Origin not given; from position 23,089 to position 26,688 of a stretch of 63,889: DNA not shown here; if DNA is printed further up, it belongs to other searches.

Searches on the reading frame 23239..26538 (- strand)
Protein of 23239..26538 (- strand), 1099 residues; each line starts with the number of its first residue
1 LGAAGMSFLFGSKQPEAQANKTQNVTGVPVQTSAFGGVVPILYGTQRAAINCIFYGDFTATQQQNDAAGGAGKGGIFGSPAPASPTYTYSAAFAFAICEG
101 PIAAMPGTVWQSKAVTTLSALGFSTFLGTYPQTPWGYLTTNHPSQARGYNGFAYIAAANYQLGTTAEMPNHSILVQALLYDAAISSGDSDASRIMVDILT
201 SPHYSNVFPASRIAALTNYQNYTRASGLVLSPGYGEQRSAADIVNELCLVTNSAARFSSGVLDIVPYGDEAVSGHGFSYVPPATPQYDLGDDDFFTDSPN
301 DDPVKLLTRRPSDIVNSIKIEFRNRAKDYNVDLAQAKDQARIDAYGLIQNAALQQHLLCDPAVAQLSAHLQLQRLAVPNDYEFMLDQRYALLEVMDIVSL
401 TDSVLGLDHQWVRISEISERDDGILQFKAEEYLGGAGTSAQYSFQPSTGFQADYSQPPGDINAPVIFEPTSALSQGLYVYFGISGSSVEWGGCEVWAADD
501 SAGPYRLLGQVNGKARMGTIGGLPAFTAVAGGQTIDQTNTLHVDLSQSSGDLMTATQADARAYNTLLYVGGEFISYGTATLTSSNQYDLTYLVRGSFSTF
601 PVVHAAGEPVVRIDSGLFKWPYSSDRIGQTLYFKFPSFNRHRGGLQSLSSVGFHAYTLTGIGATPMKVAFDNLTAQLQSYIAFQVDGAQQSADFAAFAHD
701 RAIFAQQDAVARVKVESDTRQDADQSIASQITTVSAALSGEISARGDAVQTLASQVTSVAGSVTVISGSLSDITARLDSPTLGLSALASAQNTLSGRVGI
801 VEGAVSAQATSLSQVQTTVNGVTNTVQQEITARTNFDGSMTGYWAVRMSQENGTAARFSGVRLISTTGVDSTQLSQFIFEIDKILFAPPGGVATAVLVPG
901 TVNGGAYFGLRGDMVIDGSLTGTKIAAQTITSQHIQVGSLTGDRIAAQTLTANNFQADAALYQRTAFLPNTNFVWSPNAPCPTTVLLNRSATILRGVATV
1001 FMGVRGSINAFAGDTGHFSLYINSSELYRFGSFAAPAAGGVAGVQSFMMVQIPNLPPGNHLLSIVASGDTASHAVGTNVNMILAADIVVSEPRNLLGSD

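Call 25: search_protein_families(library=phrogs, proteins=[window:23239-26538:-], max_evalue=0.00001)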
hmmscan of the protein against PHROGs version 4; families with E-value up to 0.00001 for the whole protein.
window:23239-26538:- (1099 aa): 6 families
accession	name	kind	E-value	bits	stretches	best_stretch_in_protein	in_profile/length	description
phrog_1101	-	tail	2.2e-76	258.7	1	6-666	15-681/1405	tail protein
phrog_4271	-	tail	1.3e-40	140.1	2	288-643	825-1182/1309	tail protein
phrog_17995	-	unknown function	9.3e-20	71.9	1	534-668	19-148/332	-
phrog_2589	-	tail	2.2e-13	48.6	1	712-951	3353-3579/3686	tail protein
phrog_11678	-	unknown function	5.9e-08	31.5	1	779-902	2026-2136/2223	-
phrog_7841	-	unknown function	9.8e-06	25.8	1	910-964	173-227/489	-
